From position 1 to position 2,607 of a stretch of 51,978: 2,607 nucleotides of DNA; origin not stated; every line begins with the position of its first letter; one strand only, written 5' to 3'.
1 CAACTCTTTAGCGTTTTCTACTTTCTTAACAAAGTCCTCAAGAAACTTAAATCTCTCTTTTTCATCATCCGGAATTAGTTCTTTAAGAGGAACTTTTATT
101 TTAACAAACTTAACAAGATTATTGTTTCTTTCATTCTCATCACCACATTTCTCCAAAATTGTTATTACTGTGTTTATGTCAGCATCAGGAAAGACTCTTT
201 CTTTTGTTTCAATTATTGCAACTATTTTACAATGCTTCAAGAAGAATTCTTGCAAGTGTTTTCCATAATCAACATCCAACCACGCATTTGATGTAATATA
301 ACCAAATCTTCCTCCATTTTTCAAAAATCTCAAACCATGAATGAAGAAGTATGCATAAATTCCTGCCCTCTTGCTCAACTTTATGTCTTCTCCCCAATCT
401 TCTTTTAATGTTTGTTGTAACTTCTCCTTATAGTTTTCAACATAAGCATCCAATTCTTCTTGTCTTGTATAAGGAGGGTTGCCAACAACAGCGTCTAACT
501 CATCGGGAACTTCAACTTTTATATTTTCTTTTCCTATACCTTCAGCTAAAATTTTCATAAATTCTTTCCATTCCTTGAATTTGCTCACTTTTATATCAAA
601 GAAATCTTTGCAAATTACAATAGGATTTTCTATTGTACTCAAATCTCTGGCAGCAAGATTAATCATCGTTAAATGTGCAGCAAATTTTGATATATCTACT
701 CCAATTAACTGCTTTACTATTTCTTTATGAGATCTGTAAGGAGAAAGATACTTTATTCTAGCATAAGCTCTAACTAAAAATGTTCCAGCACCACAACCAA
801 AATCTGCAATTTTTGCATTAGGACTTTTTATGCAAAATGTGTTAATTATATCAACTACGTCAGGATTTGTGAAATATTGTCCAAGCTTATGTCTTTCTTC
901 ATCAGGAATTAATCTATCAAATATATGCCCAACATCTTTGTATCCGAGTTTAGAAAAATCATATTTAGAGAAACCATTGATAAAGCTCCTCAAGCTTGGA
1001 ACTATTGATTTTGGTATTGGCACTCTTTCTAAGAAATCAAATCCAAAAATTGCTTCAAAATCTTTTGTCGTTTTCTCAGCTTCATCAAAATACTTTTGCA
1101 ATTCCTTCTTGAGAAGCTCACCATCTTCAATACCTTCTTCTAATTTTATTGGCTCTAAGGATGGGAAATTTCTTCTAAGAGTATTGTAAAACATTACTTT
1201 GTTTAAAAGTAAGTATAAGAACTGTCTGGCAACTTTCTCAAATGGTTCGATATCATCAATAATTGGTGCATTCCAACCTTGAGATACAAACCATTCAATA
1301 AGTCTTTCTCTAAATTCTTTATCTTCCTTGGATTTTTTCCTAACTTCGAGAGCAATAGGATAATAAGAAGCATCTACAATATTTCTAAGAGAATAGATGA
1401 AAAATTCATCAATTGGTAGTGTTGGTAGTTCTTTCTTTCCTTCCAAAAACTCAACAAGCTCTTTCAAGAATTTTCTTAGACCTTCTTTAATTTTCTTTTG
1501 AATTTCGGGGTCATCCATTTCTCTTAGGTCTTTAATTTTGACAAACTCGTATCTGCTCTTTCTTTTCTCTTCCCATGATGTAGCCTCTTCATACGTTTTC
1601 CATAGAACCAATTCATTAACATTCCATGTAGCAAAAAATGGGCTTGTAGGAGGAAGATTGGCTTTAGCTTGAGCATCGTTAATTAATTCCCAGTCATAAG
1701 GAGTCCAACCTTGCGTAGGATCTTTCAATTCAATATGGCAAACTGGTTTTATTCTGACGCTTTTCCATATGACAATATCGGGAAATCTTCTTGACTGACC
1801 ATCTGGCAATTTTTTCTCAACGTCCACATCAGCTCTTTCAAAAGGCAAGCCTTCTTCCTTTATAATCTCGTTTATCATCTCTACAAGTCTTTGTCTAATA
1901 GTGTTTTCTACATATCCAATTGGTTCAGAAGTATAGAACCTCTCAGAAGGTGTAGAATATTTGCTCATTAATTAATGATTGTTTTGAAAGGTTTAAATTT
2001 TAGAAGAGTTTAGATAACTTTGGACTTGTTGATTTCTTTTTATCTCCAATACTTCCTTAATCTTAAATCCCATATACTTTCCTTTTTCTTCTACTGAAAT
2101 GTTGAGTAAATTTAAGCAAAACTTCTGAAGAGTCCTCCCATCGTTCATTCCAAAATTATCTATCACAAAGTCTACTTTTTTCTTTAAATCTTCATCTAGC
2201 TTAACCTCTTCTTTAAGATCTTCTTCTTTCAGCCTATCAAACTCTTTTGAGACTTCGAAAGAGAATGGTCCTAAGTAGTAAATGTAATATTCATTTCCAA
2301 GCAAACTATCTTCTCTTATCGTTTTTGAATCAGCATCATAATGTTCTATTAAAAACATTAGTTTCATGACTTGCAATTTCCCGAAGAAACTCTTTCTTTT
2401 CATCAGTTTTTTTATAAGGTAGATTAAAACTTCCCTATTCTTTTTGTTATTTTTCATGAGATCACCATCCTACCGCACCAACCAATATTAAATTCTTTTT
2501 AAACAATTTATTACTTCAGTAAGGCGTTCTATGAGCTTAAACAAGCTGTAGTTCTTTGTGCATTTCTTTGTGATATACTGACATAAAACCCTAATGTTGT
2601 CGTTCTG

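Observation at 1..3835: Co-directional RadC(JAB) / orphan 222 aa / Panacea-like / type IIG R-M cassette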

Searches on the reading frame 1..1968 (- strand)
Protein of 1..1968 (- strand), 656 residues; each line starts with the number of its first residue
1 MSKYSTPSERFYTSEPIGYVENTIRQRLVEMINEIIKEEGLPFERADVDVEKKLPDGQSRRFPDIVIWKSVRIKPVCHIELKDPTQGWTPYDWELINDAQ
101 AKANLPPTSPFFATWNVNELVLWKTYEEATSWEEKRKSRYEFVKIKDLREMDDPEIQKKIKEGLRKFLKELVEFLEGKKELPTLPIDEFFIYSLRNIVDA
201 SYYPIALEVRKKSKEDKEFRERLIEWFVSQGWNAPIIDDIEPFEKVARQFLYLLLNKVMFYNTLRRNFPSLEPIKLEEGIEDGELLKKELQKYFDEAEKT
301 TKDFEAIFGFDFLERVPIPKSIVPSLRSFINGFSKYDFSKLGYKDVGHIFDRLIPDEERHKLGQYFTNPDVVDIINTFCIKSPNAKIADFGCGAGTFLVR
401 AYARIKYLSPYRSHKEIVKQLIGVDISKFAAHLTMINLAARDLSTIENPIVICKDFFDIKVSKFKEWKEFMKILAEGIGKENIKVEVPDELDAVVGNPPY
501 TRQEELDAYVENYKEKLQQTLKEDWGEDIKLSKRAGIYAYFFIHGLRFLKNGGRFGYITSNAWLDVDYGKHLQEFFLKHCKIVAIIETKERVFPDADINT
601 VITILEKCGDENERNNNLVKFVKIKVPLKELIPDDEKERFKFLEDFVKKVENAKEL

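Call 6: search_protein_families(library=pfam, proteins=[window:1-1968:-], max_evalue=0.1)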
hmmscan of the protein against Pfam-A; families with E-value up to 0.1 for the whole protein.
window:1-1968:- (656 aa): 9 families
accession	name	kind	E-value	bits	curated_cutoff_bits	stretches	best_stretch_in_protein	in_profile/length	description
PF07669.17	Eco57I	-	2.7e-24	86.6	25.3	1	419-593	1-171/171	Eco57I restriction-modification methylase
PF02384.22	N6_Mtase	-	1.6e-18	67.5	20.4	1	357-624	20-246/311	N-6 DNA Methylase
PF23525.1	Methyltransf_36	-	1.8e-05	24.5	27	1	366-443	21-101/268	AprA MT2-like domain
PF20473.4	MmeI_Mtase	-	0.00023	20.8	27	1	384-561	20-200/259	MmeI, DNA-methyltransferase domain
PF05175.20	MTS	-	0.0059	16.7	23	0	383-398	31-46/170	Methyltransferase small domain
PF13847.12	Methyltransf_31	-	0.016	15.3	27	1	382-436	2-46/145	Methyltransferase domain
PF01861.22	BpsA_C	-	0.02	14.6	27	1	24-64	75-115/243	Branched-chain polyamine synthase A C-terminal domain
PF13588.12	HSDR_N_2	-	0.023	15.3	25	1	21-86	2-61/110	Type I restriction enzyme R protein N terminus (HSDR_N)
PF08774.17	VRR_NUC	-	0.024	15.1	23.8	0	57-94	59-97/116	VRR-NUC domain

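Call 7: search_protein_families(library=padloc, proteins=[window:1-1968:-], max_evalue=0.1)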
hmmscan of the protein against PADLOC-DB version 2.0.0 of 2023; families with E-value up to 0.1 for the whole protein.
window:1-1968:- (656 aa): 58 families (the best 25 are shown)
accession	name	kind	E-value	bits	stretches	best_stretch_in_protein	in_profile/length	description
PDLC03606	REase_MTase_IIG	-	4.3e-48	162.2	1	50-651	40-620/935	Type IIG restriction enzyme-methyltransferase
PDLC04134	mad2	-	4.7e-31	106.1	1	21-611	5-449/492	mads_2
PDLC03267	MTase_II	-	1.3e-26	91.6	1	358-621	8-227/539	Type II methyltransferase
PDLC03335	MTase_II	-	2.7e-21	73.9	1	343-611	60-308/607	Type II methyltransferase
PDLC03222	MTase_II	-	3.2e-19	67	2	489-608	223-339/602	Type II methyltransferase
PDLC03338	MTase_II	-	8e-19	65.8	1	337-615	105-358/604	Type II methyltransferase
PDLC03366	MTase_II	-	2.2e-18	64.3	1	491-627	108-242/568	Type II methyltransferase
PDLC03021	MTase_I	-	2.9e-18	64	2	325-466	124-269/491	Type I methyltransferase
PDLC03612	REase_MTase_IIG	-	3.2e-17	60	1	491-615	807-922/1247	Type IIG restriction enzyme-methyltransferase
PDLC03248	MTase_II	-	4.3e-17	60.1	2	483-621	78-209/521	Type II methyltransferase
PDLC03347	MTase_II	-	2.7e-15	54.1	1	489-651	91-241/488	Type II methyltransferase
PDLC03604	REase_MTase_IIG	-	2.4e-14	50.4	2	490-615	534-655/1011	Type IIG restriction enzyme-methyltransferase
PDLC03301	MTase_II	-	3e-13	47.2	1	484-604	160-274/604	Type II methyltransferase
PDLC03313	MTase_II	-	6.9e-13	46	1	346-587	6-231/563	Type II methyltransferase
PDLC03018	MTase_I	-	8.3e-12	42.3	2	290-420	236-366/749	Type I methyltransferase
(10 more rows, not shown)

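Call 8: search_protein_families(library=ncbifam, proteins=[window:1-1968:-], max_evalue=0.1)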
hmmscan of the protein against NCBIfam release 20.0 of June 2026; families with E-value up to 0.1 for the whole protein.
window:1-1968:- (656 aa): 7 families
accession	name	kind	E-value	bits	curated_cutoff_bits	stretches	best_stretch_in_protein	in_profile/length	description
NF047738.1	antiphage_MADS2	equivalog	2.6e-15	55.8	720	1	329-617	277-576/654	methylation-associated defense system DNA methyltransferase MAD2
NF033451.1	BREX_2_MTaseX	equivalog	1.8e-09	35.9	400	1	474-608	343-470/1185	BREX-2 system adenine-specific DNA-methyltransferase PglX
NF033452.1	BREX_1_MTaseX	exception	1.2e-07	30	500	1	491-620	508-625/1210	BREX-1 system adenine-specific DNA-methyltransferase PglX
TIGR03534.1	RF_mod_PrmC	equivalog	0.00026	20.5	199.1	1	372-509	77-175/253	peptide chain release factor N(5)-glutamine methyltransferase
NF033455.1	BREX_6_MTaseX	exception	0.00056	17.5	900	1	489-612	553-662/1319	BREX-6 system adenine-specific DNA-methyltransferase PglX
TIGR03637.1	cas1_YPEST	exception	0.0082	15.6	150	0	197-239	259-301/307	type I-F CRISPR-associated endonuclease Cas1f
TIGR00536.1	hemK_fam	subfamily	0.025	13.7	115.5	0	490-511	182-203/286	HemK family protein methyltransferase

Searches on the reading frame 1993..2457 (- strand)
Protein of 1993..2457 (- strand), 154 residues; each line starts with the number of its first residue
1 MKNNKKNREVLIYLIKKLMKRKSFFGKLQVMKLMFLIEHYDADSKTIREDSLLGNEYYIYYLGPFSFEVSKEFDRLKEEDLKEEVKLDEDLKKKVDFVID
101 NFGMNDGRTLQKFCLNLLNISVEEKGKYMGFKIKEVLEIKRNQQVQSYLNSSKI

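Call 6: search_protein_families(library=pfam, proteins=[window:1993-2457:-], max_evalue=0.1)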
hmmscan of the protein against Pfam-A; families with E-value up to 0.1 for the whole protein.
window:1993-2457:- (154 aa): 1 family
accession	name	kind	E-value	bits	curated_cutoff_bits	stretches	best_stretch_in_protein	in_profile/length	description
PF13274.11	SocA_Panacea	-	0.00027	22.3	25.7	1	30-135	1-104/113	Antitoxin SocA-like, Panacea domain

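Call 7: search_protein_families(library=padloc, proteins=[window:1993-2457:-], max_evalue=0.1)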
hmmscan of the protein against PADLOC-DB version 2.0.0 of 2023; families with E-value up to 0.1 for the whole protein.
window:1993-2457:- (154 aa): 1 family
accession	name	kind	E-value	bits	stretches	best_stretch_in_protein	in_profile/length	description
PDLC04505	PDC-M19A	-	0.0014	16.1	1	7-122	4-106/294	-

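Call 8: search_protein_families(library=ncbifam, proteins=[window:1993-2457:-], max_evalue=0.1)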
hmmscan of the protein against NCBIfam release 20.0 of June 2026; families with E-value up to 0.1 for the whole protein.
window:1993-2457:- (154 aa): 1 family
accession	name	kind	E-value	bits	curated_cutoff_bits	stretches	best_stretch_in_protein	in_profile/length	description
NF048014.1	antitoxin_DarG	equivalog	0.0086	15.4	250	1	3-95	165-248/338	type II toxin-antitoxin system antitoxin DNA ADP-ribosyl glycohydrolase DarG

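Call 20: find_homologous_proteins(query=window:1993-2457:-, max_evalue=0.01)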
Query window:1993-2457:- (154 aa): 62 proteins with E <= 0.01 among 95 candidates.
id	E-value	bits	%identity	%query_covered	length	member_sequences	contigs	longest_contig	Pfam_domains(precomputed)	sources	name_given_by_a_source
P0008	4.4e-86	304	95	100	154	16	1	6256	-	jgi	jgi:hypothetical protein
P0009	1.5e-83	296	90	100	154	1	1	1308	-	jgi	jgi:hypothetical protein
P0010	1.9e-83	296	91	100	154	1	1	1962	PF13274.12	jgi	jgi:hypothetical protein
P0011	2.2e-80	286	92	100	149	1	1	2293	-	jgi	jgi:hypothetical protein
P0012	5.4e-78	278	89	97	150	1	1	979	-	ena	-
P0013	5.4e-69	249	88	88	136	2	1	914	-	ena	-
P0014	8.9e-69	248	95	81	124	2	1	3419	-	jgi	-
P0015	1.8e-49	186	95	62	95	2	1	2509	-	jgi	jgi:hypothetical protein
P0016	4.1e-46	175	62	85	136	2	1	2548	PF13274.12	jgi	-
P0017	1.2e-45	173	63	85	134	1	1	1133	PF13274.12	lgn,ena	-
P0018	3.4e-44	169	56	90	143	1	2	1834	PF13274.12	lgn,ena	-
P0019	3.0e-43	166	56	87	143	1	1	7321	-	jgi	jgi:hypothetical protein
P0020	4.9e-43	165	57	85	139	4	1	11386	PF13274.12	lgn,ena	-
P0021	1.1e-42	164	56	87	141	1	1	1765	-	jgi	-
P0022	1.1e-41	160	54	89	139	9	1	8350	-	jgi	jgi:hypothetical protein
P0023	7.5e-39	151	56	85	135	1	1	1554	PF13274.12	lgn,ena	-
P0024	7.7e-39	151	56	85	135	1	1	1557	PF13274.12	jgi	-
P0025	7.8e-39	151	56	85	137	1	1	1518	PF13274.12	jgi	jgi:hypothetical protein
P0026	1.3e-38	150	54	85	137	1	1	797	PF13274.12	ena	-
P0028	1.2e-35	141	52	85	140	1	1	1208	PF13274.12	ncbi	-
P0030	8.4e-35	138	53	86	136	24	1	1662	PF13274.12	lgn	-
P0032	7.5e-30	122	44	84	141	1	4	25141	PF13274.12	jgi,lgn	jgi:phage-related holin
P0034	1.4e-18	86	40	85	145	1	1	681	PF13274.12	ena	-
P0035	2.9e-18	85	39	85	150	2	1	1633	PF13274.12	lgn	-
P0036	7.2e-18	83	39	85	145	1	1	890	PF13274.12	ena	-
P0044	4.3e-16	77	38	85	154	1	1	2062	PF13274.12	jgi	-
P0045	6.3e-16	77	36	92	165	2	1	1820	PF13274.12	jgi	-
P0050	1.3e-14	73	37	85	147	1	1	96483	PF13274.12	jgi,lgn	jgi:uncharacterized phage-associated protein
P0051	2.1e-14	72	37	85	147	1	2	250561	PF13274.12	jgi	jgi:uncharacterized phage-associated protein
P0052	2.1e-14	72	37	85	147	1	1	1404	PF13274.12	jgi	jgi:uncharacterized phage-associated protein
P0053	2.1e-14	72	37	85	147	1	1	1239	PF13274.12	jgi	jgi:uncharacterized phage-associated protein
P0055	3.9e-14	71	37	85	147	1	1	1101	PF13274.12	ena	-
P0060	3.3e-13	68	37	85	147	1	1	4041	PF13274.12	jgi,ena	-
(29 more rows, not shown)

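Call 23: search_protein_families(library=pfam, alignment_id=A2, max_evalue=0.001)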
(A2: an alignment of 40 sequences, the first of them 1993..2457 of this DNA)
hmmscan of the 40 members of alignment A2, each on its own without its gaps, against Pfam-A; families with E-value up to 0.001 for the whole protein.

A. member 1, window:1993-2457:- (154 aa): 1 family
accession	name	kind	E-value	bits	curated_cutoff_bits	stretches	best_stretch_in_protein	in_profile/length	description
PF13274.11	SocA_Panacea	-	0.00027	22.3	25.7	1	30-135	1-104/113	Antitoxin SocA-like, Panacea domain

B. families by the number of members that match (of 40 scanned): 1 family
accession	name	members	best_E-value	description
PF13274.11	SocA_Panacea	32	8e-08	Antitoxin SocA-like, Panacea domain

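Call 26: find_related_loci(query=A2, collection=genome_contigs, flank=8000)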
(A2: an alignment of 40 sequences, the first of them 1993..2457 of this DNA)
Query A2 (154 aa) in genome_contigs; peptide patterns used: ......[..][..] (x = any residue, [..] = any of these).
29 stretches matched a pattern; 4 encode a relative of the query (tblastn E <= 1e-3); 4 distinct loci.
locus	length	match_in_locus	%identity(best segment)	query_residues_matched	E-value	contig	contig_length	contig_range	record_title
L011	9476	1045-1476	37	1-137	2e-24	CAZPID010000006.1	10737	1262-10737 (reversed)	MAG TPA_asm: uncultured archaeon isolate binchicken_co202_12 genome assembly, contig: NODE_861_length_10737_cov_20.19275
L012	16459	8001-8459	34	6-147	3e-19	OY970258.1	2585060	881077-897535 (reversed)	MAG: Euryarchaeota archaeon isolate MFD04408.bin.c.2 genome assembly, chromosome: 1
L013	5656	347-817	32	4-137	4e-17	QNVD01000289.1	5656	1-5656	MAG: Hadesarchaea archaeon isolate WYZ-LMO6 Hadesarchaea_archaeon_WYZ-LMO6_contig-289, whole genome shotgun sequence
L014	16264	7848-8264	30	7-138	1e-14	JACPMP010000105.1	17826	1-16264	MAG: Candidatus Woesearchaeota archaeon isolate NC_groundwater_552_Ag_S-0.1um_34_16 S35_SO-1_scaffold_360993, whole geno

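Call 40: predict_structure(alignment_id=A2)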
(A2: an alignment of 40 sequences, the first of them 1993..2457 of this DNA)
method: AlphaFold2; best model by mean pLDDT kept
length: 154 residues; sequences in the alignment: 40
mean_pLDDT: 94.0   pTM: 0.89
mean pLDDT of the five models: 94.0, 93.6, 93.3, 92.6, 92.6
residues with pLDDT >= 90: 133; 70-90: 17; 50-70: 2; < 50: 2
segments of 3 or more residues with pLDDT < 50: none
pLDDT, mean of each block of 10 residues (from residue 1): 78 98 98 98 94 95 96 95 93 98 98 97 93 95 89 74
secondary structure, 60 per line:
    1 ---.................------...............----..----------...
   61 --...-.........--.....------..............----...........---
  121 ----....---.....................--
elements in order: H4-20 H27-39 E58-60 E63-65 H67-75 H78-82 H89-102 H107-117 H125-128 H133-152

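Call 45: fold_search(model_id=the predicted structure, library=pdb)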
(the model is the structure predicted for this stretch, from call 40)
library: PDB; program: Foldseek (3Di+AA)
matches with E <= 10: 16; with E <= 0.001: 0
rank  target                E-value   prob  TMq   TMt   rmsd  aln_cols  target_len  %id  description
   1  7yk3_D                1.2e-01  0.98  0.48  0.41   5.9       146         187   13  Crystal structure of DarTG toxin-antitoxin complex from Mycobacterium tuberculosis (released 2023-05-31)
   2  7yk3_B                1.8e-01  0.94  0.54  0.45   7.6       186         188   11  Crystal structure of DarTG toxin-antitoxin complex from Mycobacterium tuberculosis (released 2023-05-31)
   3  3ejo_A                5.1e+00  0.02  0.19  0.13  13.7       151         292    9  Coproporphyrinogen III oxidase from Leishmania donovani (released 2008-10-14)
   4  3ejo_B                5.8e+00  0.02  0.19  0.13  13.9       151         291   10  Coproporphyrinogen III oxidase from Leishmania donovani (released 2008-10-14)
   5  8qdx_A                5.8e+00  0.02  0.19  0.08  15.4       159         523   12  E. coli DNA gyrase bound to a DNA crossover (released 2024-04-10)
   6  9nxo_A                6.1e+00  0.03  0.14  0.13  11.2        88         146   14  Pseudomonas phage Pa223 periplasmic tunnel (pre-ejection, dodecameric assembly) (released 2025-08-06)
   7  2lpc_MODEL_1_A        6.1e+00  0.01  0.14  0.12  19.1       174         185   14  NMR STRUCTURE of Bcl-XL (released 2012-03-21)
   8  3e8j_B                6.9e+00  0.02  0.17  0.12  11.1       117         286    9  Coproporphyrinogen III oxidase from Leishmania naiffi (released 2008-09-02)
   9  2qt8_B                6.9e+00  0.01  0.19  0.13  12.8       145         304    9  Coproporphyrinogen III oxidase from Leishmania major (released 2007-09-04)
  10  3e8j_A                6.9e+00  0.01  0.15  0.09  13.0       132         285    8  Coproporphyrinogen III oxidase from Leishmania naiffi (released 2008-09-02)
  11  6yvd_A                7.3e+00  0.01  0.14  0.04  12.9        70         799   17  Head segment of the S.cerevisiae condensin holocomplex in presence of ATP (released 2020-07-22)
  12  6rxt_CM               7.7e+00  0.03  0.14  0.07  12.6        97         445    9  Cryo-EM structure of the 90S pre-ribosome (Kre33-Noc4) from Chaetomium thermophilum, state A (released 2019-08-14)
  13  7mpz                  8.2e+00  0.02  0.22  0.25  17.2       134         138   14  HNH Nuclease Domain from G. stearothermophilus Cas9 (released 2021-12-22)
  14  2qt8_A                8.2e+00  0.01  0.19  0.13  12.7       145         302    9  Coproporphyrinogen III oxidase from Leishmania major (released 2007-09-04)
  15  3o77                  9.2e+00  0.01  0.11  0.05  12.1        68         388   15  The structure of Ca2+ Sensor (Case-16) (released 2010-09-29)
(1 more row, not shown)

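Call 62: search_protein_families(library=pfam, proteins=[L012:5384-6400:+, L012:8777-9670:-, L014:6091-6849:-, L014:8417-9031:+], max_evalue=0.001)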
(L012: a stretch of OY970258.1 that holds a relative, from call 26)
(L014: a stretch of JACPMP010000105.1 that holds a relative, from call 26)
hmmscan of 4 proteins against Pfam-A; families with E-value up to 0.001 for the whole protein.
L012:5384-6400:+ (338 aa): 2 families
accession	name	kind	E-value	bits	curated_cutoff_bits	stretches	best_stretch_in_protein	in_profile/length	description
PF07085.17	DRTGG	-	1.9e-29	102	25.2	1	203-306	1-104/105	DRTGG domain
PF13500.12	AAA_26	-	2.4e-19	70.4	27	1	12-197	1-195/198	AAA domain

L012:8777-9670:- (297 aa): 2 families
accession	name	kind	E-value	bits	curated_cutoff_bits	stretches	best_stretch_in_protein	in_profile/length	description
PF13610.12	DDE_Tnp_IS240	-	1e-11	45.6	27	1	222-294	3-75/139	DDE domain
PF00665.32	rve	-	0.00014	22.5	32.6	1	220-290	5-79/102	Integrase core domain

L014:6091-6849:- (252 aa): 0 families

L014:8417-9031:+ (204 aa): 0 families
